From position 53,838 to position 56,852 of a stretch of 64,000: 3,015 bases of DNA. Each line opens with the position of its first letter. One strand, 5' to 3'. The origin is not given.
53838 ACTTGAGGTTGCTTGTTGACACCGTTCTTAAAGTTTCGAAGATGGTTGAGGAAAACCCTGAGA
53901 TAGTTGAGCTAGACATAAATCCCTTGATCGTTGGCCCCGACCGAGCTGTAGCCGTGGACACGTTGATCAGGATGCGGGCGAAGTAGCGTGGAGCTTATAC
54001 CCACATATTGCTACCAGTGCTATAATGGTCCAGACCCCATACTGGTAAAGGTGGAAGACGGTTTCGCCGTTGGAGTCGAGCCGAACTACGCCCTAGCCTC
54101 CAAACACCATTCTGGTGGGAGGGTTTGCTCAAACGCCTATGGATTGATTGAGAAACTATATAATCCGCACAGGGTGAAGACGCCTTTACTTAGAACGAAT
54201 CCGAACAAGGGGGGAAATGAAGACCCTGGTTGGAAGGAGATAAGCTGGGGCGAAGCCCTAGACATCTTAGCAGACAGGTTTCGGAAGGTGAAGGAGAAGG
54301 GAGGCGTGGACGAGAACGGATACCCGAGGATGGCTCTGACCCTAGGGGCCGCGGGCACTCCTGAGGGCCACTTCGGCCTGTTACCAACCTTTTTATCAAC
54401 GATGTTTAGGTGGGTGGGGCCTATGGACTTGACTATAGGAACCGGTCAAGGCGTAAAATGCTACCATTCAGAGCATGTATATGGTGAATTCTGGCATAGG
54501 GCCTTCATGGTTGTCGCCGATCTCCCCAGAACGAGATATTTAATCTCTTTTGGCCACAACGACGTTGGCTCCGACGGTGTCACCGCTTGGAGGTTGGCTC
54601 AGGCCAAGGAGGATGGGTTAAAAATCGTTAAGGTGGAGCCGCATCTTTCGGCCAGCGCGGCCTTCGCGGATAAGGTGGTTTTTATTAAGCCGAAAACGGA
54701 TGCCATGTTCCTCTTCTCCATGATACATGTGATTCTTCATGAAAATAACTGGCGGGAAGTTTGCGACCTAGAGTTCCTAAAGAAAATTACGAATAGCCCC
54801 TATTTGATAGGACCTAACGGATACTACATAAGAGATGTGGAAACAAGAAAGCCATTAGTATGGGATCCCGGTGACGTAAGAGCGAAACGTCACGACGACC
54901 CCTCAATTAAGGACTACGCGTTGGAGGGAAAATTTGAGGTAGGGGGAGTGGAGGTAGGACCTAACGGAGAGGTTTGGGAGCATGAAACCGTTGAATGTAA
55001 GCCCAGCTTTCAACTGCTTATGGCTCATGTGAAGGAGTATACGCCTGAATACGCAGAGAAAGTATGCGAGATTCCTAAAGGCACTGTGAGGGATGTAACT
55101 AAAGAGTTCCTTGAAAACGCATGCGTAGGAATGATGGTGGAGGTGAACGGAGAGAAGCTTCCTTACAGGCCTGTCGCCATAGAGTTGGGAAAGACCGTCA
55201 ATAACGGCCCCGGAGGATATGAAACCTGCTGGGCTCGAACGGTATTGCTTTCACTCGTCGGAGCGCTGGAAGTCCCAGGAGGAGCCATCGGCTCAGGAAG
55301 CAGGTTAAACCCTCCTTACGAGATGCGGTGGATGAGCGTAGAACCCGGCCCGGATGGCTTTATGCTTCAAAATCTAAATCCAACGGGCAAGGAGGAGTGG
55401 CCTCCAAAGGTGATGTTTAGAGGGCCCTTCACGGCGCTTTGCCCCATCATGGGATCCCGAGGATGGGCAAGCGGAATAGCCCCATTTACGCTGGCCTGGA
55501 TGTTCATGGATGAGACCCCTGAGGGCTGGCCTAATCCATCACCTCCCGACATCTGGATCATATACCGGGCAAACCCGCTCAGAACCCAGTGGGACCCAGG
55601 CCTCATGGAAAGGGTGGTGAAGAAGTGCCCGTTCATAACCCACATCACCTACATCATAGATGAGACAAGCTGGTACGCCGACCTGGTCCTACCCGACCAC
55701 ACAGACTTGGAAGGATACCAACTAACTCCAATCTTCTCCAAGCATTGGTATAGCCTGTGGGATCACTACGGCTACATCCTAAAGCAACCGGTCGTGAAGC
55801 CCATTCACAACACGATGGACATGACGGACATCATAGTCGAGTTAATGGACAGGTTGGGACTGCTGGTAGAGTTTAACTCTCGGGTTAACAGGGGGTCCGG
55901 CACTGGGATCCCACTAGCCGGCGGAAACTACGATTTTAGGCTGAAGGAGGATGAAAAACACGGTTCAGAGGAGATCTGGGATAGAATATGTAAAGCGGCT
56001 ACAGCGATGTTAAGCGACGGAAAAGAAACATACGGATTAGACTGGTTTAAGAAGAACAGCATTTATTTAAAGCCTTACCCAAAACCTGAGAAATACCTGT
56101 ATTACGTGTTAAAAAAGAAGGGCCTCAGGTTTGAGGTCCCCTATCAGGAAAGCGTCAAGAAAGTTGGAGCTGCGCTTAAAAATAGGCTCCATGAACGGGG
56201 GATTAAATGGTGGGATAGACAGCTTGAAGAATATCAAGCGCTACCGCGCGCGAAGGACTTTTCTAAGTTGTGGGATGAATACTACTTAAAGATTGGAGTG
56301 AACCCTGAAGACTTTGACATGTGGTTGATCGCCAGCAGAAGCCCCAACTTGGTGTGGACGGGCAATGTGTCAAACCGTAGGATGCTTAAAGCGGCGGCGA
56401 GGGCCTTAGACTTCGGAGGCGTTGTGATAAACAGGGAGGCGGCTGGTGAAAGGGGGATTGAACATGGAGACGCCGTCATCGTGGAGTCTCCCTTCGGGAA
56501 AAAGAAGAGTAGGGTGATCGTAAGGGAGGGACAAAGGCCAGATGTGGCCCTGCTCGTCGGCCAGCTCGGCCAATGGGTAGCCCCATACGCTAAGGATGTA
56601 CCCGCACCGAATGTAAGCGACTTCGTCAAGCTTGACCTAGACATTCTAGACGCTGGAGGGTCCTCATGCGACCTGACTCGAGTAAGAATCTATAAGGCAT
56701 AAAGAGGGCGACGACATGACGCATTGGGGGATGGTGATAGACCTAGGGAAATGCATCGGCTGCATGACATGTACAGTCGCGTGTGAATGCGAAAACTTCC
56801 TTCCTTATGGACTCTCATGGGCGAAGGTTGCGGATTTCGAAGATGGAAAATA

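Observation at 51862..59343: Five-gene cluster: ADP-forming acyl-CoA synthetase (alpha+beta) coupled to a cytoplasmic Mo/W-bisPGD oxidoreductase, a ferredoxin subunit and a LutB-HdrD fusion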

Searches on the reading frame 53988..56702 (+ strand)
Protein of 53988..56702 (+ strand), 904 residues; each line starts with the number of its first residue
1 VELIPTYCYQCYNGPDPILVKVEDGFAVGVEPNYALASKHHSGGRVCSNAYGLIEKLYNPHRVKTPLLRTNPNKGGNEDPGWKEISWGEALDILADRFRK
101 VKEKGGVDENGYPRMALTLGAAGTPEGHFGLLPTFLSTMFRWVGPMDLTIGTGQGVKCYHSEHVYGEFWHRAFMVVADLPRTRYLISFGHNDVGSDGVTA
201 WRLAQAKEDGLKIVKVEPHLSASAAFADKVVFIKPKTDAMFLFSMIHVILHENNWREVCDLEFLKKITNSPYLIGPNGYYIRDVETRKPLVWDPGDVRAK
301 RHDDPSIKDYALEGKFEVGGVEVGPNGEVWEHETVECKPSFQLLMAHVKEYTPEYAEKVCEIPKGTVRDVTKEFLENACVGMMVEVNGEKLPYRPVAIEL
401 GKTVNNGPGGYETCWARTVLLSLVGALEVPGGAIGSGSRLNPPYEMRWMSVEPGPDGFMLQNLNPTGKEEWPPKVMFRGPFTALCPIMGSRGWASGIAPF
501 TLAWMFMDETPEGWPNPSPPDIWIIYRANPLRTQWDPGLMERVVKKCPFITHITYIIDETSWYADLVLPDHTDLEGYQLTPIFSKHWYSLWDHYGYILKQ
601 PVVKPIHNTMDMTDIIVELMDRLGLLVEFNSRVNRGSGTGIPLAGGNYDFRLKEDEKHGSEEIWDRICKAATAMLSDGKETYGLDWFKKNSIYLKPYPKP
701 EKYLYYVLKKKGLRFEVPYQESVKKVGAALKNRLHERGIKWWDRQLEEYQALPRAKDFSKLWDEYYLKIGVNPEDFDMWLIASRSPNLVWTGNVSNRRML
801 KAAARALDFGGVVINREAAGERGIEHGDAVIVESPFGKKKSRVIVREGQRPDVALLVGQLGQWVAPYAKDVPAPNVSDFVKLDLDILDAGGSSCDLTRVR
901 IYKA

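Call 3: search_protein_families(library=pfam, proteins=[window:53988-56702:+])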
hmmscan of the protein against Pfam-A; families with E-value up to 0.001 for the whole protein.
window:53988-56702:+ (904 aa): 2 families
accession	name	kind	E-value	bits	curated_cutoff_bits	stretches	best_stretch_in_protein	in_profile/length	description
PF00384.28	Molybdopterin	-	2.5e-18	66.7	24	1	62-575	1-315/353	Molybdopterin oxidoreductase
PF01568.27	Molydop_binding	-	2.5e-08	34.4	26.8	1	790-857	12-77/110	Molydopterin dinucleotide binding domain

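Call 4: search_protein_families(library=ncbifam, proteins=[window:53988-56702:+])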
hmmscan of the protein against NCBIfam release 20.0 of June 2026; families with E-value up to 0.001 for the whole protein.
window:53988-56702:+ (904 aa): 20 families
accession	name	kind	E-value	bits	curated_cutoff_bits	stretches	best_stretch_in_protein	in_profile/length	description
NF012032.0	PRK15488.1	equivalog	2.1e-44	151.7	694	2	4-266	44-279/759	thiosulfate reductase PhsA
NF041714.1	arsenate_red_ArrA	equivalog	1.5e-30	106.1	1600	1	5-257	52-289/848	arsenate respiratory reductase molybdopterin-containing subunit ArrA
TIGR03479.1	DMSO_red_II_alp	subfamily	2.6e-26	92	984.75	2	52-383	110-430/913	molybdopterin-dependent oxidoreductase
TIGR02166.1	dmsA_ynfE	subfamily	7.6e-26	90.4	777.7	2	18-266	59-297/794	DMSO/selenate family reductase complex A subunit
TIGR01591.1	Fdh-alpha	equivalog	7.8e-25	87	666.25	2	176-266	150-236/672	formate dehydrogenase subunit alpha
NF041783.2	mnquin_red_QrcB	equivalog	7.4e-24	83.9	440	2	518-630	402-510/695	menaquinone reductase molybdopterin-binding-like subunit QrcB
TIGR01553.1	formate-DH-alph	equivalog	3.5e-14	51.5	814.2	1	43-374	87-392/1009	formate dehydrogenase-N subunit alpha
NF047855.1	AssmNtatRedNasC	equivalog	6.3e-14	51.2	1100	1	176-268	175-263/708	assimilatory nitrate reductase catalytic subunit NasC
NF010055.0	PRK13532.1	equivalog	1.4e-13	50.1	904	1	43-107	78-141/830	nitrate reductase catalytic subunit NapA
NF041513.1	formate_DH_Act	exception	5.7e-13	47.6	1400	1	42-378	77-425/1067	formate dehydrogenase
TIGR01706.1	NAPA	equivalog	1.4e-12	46.8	930.55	0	18-108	56-142/830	periplasmic nitrate reductase subunit alpha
TIGR00509.1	bisC_fam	subfamily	1.1e-11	43.8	1017.55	0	19-106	8-95/772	molybdopterin guanine dinucleotide-containing S/N-oxide reductase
NF011566.1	PRK14990.1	exception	7.2e-10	37.5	1600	1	45-266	102-317/814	dimethylsulfoxide reductase subunit A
NF041885.1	selenate_YnfE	exception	3.5e-09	35.1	1675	1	45-254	91-296/805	selenate/tellurate reductase subunit YnfE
NF011567.1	PRK14991.1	equivalog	5.8e-08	31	1750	0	332-580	451-685/1022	tetrathionate reductase subunit TtrA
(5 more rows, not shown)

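Call 8: find_homologous_proteins(query=window:53988-56702:+)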
Query window:53988-56702:+ (904 aa): 2389 proteins with E <= 0.001 among 8000 candidates; the best 120 are listed.
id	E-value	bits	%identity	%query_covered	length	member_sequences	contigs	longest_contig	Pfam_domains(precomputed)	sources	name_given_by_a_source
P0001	0.0e+0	2166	100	100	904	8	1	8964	PF00384.28,PF01568.28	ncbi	ncbi:MAG: molybdopterin-dependent oxidoreductase [Candidatus Bathyarchaeia archaeon]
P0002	0.0e+0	1727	77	100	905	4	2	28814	PF00384.28,PF01568.28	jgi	jgi:phenylacetyl-CoA:acceptor oxidoreductase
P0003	0.0e+0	1708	76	100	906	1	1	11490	PF00384.28,PF01568.28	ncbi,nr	ncbi:MAG: molybdopterin-dependent oxidoreductase [Candidatus Brockarchaeota archaeon]|nr:molybdopter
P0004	0.0e+0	1696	76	100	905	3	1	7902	PF00384.28,PF01568.28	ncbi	ncbi:MAG: molybdopterin-dependent oxidoreductase [Candidatus Thermoplasmatota archaeon]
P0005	0.0e+0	1669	75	100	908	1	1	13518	PF00384.28,PF01568.28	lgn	-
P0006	0.0e+0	1645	75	100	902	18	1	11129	PF00384.28,PF01568.28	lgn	-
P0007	0.0e+0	1637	75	98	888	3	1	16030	PF00384.28,PF01568.28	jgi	jgi:phenylacetyl-CoA:acceptor oxidoreductase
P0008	0.0e+0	1631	74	100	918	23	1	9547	PF00384.28,PF01568.28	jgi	jgi:phenylacetyl-CoA:acceptor oxidoreductase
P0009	0.0e+0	1603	74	98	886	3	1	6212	PF00384.28,PF01568.28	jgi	jgi:phenylacetyl-CoA:acceptor oxidoreductase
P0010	0.0e+0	1567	72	98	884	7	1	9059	PF00384.28,PF01568.28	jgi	-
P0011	0.0e+0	1395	78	81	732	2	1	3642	PF00384.28,PF01568.28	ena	-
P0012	0.0e+0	1324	60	100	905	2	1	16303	PF00384.28,PF01568.28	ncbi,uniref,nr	ncbi:hypothetical protein AKJ48_01135 [candidate division MSBL1 archaeon SCGC-AAA261O19]|uniref:4Fe-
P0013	0.0e+0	1318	61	100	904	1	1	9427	PF00384.28,PF01568.28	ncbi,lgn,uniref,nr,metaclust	ncbi:hypothetical protein AKJ44_01735 [candidate division MSBL1 archaeon SCGC-AAA261F17]|uniref:4Fe-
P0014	0.0e+0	1294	59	100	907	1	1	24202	PF00384.28,PF01568.28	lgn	-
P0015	0.0e+0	1253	58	100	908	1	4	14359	PF00384.28,PF01568.28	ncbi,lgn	-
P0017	0.0e+0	1235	57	100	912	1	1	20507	PF00384.28,PF01568.28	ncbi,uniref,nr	ncbi:hypothetical protein AKJ66_00950 [candidate division MSBL1 archaeon SCGC-AAA259E22]|uniref:4Fe-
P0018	0.0e+0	1178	54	100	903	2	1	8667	PF00384.28,PF01568.28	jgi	jgi:phenylacetyl-CoA:acceptor oxidoreductase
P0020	0.0e+0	1142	53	100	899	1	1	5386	PF00384.28,PF01568.28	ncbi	ncbi:MAG: molybdopterin-dependent oxidoreductase [Candidatus Heimdallarchaeota archaeon]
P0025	0.0e+0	1088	53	100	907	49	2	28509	PF00384.28,PF01568.28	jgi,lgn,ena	-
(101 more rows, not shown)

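Call 13: find_related_loci(query=A1, collection=genome_contigs, flank=10000)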
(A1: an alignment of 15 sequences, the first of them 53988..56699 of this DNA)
Query A1 (904 aa) in genome_contigs; peptide patterns used: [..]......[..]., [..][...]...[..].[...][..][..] (x = any residue, [..] = any of these).
600 stretches matched a pattern (row limit reached: there are more); 578 encode a relative of the query (tblastn E <= 1e-3); the best 80 are kept; 80 distinct loci.
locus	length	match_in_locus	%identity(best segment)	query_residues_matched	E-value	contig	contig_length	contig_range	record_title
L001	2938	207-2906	75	4-904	0e+0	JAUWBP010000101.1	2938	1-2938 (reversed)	MAG: Hadesarchaea archaeon isolate CSMAG_1323 CSMAG_1323_k141_1363429_length_2938_cov_51.0000, whole genome shotgun sequ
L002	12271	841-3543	50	1-903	0e+0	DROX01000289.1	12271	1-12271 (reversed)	MAG TPA_asm: Nitrospirae bacterium isolate HyVt-545 HyVt-545_k145_956812, whole genome shotgun sequence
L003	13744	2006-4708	50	1-903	0e+0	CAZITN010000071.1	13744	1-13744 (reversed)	MAG TPA_asm: uncultured Thermodesulfovibrio sp. isolate binchicken_co172_180 genome assembly, contig: NODE_3817_length_1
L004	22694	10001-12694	49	4-903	0e+0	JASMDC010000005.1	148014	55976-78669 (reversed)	MAG: Candidatus Undinarchaeales archaeon isolate ETNP3_MAG_31 NODE_5_length_148014_cov_5.979410, whole genome shotgun se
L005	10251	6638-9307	49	4-895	0e+0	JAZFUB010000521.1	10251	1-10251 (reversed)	MAG: Thermoguttaceae bacterium isolate BS2bin.48 BS2bin.48_521, whole genome shotgun sequence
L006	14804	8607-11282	50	1-895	0e+0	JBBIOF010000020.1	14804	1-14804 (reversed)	MAG: Candidatus Rokuibacteriota bacterium isolate QH2S170213_bin_273 NODE_4302_length_14804_cov_8.220422, whole genome s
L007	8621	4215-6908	49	4-903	0e+0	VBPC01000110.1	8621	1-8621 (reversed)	MAG: Candidatus Rokuibacteriota bacterium isolate AR_45 14_0927_12_20cm_scaffold_13969, whole genome shotgun sequence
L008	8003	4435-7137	49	1-904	0e+0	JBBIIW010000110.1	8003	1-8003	MAG: Candidatus Rokuibacteriota bacterium isolate QH1S170213_bin_148 NODE_4646_length_8003_cov_7.05231, whole genome sho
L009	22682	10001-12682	49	1-896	0e+0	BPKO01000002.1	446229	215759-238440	MAG: Candidatus Tectomicrobia bacterium KatS3mg131 DNA, contig_17860, whole genome shotgun sequence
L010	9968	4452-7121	49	4-895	0e+0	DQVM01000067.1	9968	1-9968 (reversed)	MAG TPA_asm: Candidatus Caldarchaeum subterraneum isolate SZUA-1515 k95_179391, whole genome shotgun sequence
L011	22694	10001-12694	49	4-903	0e+0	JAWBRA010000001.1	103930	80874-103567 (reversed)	MAG: Candidatus Caldarchaeum sp. isolate JZ-1_201705_bins_59 JZ-1_201705_bins_59_scaffold_1, whole genome shotgun sequen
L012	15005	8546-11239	49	4-904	0e+0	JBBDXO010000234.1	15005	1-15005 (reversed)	MAG: Candidatus Rokuibacteriota bacterium isolate LejiaD_2_71_22 Lejia_D_6289_length_15005_cov_12, whole genome shotgun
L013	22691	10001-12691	47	4-903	0e+0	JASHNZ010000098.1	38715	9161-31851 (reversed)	MAG: Nitrososphaerales archaeon isolate JOPF010 JOPF_N04C_contig_245772, whole genome shotgun sequence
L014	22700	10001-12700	48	4-903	0e+0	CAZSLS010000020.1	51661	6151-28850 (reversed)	MAG TPA_asm: uncultured Planctomycetaceae bacterium isolate SRP260945_co1_237 genome assembly, contig: NODE_812_length_5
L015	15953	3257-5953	47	1-904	0e+0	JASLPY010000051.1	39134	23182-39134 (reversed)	MAG: Kiritimatiellia bacterium isolate Arabian11_MAG_70 NODE_51_length_39134_cov_8.411757, whole genome shotgun sequence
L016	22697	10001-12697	48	1-904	0e+0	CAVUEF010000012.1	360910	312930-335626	MAG: uncultured beta proteobacterium isolate MFD02832.bin.1.21 genome assembly, contig: contig_4230, whole genome shotgu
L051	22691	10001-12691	48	3-903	0e+0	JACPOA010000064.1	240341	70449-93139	MAG: Hyphomicrobiales bacterium isolate NC_groundwater_589_Pr5_B-0.1um_64_27 alan_book_18_scaffold_253316, whole genome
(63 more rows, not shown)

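Call 18: search_protein_families(library=pfam, proteins=[L011:13351-14124:+, L004:13357-14304:+, L002:4627-5553:+, L004:8947-9960:+, L011:8862-9935:+, L011:7351-8673:-, L013:12738-15665:+, L016:9476-9958:+, L016:14384-15709:+, L013:849-1721:+], max_evalue=0.01)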
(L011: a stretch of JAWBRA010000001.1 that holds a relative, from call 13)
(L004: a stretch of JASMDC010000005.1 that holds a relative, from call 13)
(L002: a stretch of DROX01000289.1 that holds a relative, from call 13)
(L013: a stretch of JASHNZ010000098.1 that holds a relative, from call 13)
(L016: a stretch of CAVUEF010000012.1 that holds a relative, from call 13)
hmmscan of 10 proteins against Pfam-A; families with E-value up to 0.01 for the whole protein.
L011:13351-14124:+ (257 aa): 2 families
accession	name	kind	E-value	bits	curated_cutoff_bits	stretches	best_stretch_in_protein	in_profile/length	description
PF03916.19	NrfD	-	7.5e-09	36.1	25.8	1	104-245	141-281/313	Polysulphide reductase, NrfD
PF04976.17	DmsC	-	0.00021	21.3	22.3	1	49-242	50-245/275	DMSO reductase anchor subunit (DmsC)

L004:13357-14304:+ (315 aa): 2 families
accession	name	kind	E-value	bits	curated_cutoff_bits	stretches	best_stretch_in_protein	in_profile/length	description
PF03916.19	NrfD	-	1e-16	61.9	25.8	1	36-302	15-309/313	Polysulphide reductase, NrfD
PF14589.11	NrfD_2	-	4.7e-06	27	27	1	132-302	111-273/281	Polysulfide reductase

L002:4627-5553:+ (308 aa): 1 family
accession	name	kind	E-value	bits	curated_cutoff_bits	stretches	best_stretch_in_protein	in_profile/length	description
PF03916.19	NrfD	-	3.5e-11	43.7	25.8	1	54-291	54-304/313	Polysulphide reductase, NrfD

L004:8947-9960:+ (337 aa): 3 families
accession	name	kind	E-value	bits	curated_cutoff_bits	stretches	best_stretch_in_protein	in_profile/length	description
PF00753.33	Lactamase_B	-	8.5e-29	101.3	22.7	1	39-241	3-196/196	Metallo-beta-lactamase superfamily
PF19583.5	ODP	-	1.6e-10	41.6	27.2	1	44-198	5-138/194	ODP family beta lactamase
PF12706.13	Lactamase_B_2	-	7.5e-06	26.1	27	1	55-122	4-73/200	Beta-lactamase superfamily domain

L011:8862-9935:+ (357 aa): 1 family
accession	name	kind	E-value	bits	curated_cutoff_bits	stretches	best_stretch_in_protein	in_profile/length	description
PF01895.24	PhoU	-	2.5e-16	60.2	23.5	2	148-237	3-88/89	PhoU domain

L011:7351-8673:- (440 aa): 2 families
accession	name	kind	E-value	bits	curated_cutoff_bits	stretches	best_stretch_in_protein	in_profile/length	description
PF00501.34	AMP-binding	-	8.6e-16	58.1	29.9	1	87-298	159-375/384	AMP-binding enzyme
PF14535.12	AMP-binding_C_2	-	4.5e-13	49.7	25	1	348-435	1-93/96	AMP-binding enzyme C-terminal domain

L013:12738-15665:+ (975 aa): 6 families
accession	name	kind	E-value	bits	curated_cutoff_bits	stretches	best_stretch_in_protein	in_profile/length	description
PF02738.23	MoCoBD_1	-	9.3e-78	261.1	27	1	336-575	6-244/244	Molybdopterin cofactor-binding domain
PF20256.3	MoCoBD_2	-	9.1e-70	235.8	27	1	604-882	6-283/283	Molybdopterin cofactor-binding domain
PF01315.27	Ald_Xan_dh_C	-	3e-31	108.4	31.3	1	207-312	1-109/110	Aldehyde oxidase and xanthine dehydrogenase, a/b hammerhead domain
PF01799.25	Fer2_2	-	8.4e-31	106.4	30.3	1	76-149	1-75/75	[2Fe-2S] binding domain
PF00111.32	Fer2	-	5.2e-09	36.4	21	1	8-58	1-52/77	2Fe-2S iron-sulfur cluster binding domain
PF13085.11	Fer2_3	-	5.5e-05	23.6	27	1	39-72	49-82/107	2Fe-2S iron-sulfur cluster binding domain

L016:9476-9958:+ (160 aa): 1 family
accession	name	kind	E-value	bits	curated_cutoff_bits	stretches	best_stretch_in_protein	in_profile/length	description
PF22636.2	FlK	-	4.7e-30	104.2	27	1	42-143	1-102/103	Fluoroacetyl-CoA-specific thioesterase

L016:14384-15709:+ (441 aa): 2 families
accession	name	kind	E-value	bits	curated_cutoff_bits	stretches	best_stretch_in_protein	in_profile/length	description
PF14535.12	AMP-binding_C_2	-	3.1e-24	85.5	25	1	344-437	1-96/96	AMP-binding enzyme C-terminal domain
PF00501.34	AMP-binding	-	2.1e-18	66.7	29.9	1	100-295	170-375/384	AMP-binding enzyme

L013:849-1721:+ (290 aa): 2 families
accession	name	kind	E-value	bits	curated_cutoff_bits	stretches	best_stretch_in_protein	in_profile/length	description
PF03916.19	NrfD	-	7.9e-14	52.4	25.8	2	112-268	141-306/313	Polysulphide reductase, NrfD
PF04976.17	DmsC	-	0.00064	19.7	22.3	1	20-186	14-189/275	DMSO reductase anchor subunit (DmsC)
